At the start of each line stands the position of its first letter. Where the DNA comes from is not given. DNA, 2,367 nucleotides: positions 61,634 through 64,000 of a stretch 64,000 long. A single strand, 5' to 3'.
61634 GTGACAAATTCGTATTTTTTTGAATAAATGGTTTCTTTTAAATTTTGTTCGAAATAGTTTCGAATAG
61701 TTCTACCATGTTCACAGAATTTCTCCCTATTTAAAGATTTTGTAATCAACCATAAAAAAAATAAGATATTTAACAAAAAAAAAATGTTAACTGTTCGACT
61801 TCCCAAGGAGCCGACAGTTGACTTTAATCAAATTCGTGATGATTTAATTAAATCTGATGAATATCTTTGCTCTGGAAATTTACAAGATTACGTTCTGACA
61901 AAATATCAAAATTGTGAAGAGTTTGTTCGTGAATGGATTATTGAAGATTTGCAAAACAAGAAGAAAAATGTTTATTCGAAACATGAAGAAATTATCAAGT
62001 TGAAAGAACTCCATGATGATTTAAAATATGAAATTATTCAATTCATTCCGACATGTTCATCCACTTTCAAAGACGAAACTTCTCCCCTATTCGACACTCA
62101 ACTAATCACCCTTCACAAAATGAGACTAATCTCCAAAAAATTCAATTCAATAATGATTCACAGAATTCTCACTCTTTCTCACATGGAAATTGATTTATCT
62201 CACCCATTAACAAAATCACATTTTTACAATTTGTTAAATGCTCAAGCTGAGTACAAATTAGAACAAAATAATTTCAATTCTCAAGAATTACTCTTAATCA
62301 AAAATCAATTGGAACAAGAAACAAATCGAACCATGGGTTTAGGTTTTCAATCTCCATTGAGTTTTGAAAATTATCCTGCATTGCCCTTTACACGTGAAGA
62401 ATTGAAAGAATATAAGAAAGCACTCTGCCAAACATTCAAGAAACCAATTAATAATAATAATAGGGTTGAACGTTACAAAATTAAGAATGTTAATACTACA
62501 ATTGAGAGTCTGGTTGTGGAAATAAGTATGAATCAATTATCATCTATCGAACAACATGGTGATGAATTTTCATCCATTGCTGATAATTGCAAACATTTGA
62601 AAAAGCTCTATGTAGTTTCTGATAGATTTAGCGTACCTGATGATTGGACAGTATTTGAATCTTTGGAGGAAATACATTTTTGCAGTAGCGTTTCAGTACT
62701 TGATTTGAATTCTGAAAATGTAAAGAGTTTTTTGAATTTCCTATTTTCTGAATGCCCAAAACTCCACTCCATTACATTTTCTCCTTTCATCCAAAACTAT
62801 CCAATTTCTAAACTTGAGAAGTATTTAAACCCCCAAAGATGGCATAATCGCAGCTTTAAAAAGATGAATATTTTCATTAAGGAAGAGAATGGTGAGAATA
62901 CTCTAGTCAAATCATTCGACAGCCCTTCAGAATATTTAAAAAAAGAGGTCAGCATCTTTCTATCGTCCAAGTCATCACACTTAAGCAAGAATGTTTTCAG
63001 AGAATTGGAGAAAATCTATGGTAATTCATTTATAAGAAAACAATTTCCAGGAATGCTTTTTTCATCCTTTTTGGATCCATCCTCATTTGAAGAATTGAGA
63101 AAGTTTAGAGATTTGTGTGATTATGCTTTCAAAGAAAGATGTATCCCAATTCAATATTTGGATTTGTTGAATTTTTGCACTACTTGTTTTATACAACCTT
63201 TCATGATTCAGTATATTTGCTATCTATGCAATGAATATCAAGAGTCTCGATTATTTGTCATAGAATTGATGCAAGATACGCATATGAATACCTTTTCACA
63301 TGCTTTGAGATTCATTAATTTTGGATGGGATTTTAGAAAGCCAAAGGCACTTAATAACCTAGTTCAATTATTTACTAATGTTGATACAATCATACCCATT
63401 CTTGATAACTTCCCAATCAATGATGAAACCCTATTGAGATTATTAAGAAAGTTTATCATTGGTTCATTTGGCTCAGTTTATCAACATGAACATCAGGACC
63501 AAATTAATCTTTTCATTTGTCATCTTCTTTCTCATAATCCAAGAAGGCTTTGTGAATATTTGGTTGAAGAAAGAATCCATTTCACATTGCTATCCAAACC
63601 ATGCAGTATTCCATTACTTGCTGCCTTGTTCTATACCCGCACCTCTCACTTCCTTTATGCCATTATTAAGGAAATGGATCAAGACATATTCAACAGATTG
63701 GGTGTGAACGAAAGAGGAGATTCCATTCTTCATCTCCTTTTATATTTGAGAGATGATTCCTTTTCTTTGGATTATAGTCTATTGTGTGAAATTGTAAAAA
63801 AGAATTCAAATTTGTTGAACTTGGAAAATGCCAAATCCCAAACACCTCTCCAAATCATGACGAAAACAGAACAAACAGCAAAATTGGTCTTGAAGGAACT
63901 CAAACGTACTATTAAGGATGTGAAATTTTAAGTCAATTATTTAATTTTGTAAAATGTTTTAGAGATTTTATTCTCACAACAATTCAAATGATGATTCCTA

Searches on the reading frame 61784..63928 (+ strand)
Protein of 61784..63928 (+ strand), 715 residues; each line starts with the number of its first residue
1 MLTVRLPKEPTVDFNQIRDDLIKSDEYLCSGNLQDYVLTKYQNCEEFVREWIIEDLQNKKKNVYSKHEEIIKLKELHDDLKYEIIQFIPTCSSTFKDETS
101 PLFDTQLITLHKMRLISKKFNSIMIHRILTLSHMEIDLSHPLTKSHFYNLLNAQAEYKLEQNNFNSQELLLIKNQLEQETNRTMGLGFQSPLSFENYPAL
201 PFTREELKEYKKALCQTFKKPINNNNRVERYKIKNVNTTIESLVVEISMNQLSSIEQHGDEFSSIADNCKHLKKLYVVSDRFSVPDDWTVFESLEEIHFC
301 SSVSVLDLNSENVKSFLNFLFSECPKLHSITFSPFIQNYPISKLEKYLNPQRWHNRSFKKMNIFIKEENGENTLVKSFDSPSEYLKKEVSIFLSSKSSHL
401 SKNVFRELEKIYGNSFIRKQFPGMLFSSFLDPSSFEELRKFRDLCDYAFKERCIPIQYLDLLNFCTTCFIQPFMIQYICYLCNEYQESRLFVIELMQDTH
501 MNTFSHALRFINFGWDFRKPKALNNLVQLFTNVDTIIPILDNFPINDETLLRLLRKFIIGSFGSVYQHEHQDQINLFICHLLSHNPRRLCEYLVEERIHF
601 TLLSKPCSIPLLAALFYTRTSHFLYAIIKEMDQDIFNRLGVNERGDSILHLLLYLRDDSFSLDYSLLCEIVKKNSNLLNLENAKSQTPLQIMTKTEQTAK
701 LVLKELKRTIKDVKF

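Call 40: search_protein_families(library=pfam, proteins=[P0067], max_evalue=0.001)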
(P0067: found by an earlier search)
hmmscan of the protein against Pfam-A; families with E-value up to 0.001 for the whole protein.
P0067 (2062 aa): 6 families
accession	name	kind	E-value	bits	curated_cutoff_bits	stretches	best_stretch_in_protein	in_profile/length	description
PF00621.25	RhoGEF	-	5.5e-30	105.3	27.6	1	1537-1778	3-180/180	RhoGEF domain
PF00612.33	IQ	-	6.6e-14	50.8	20.3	0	717-732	4-19/21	IQ calmodulin-binding motif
PF00615.24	RGS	-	2.1e-11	44.7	23.9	1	1328-1430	5-100/117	Regulator of G protein signaling domain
PF13855.12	LRR_8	-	8.4e-09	35.5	27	1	877-931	6-61/61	Leucine rich repeat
PF12799.13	LRR_4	-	5e-07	30.2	27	1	979-1024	1-43/44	Leucine Rich repeats (2 copies)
PF00560.39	LRR_1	-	0.00014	21.8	20.6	0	980-999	1-20/23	Leucine Rich Repeat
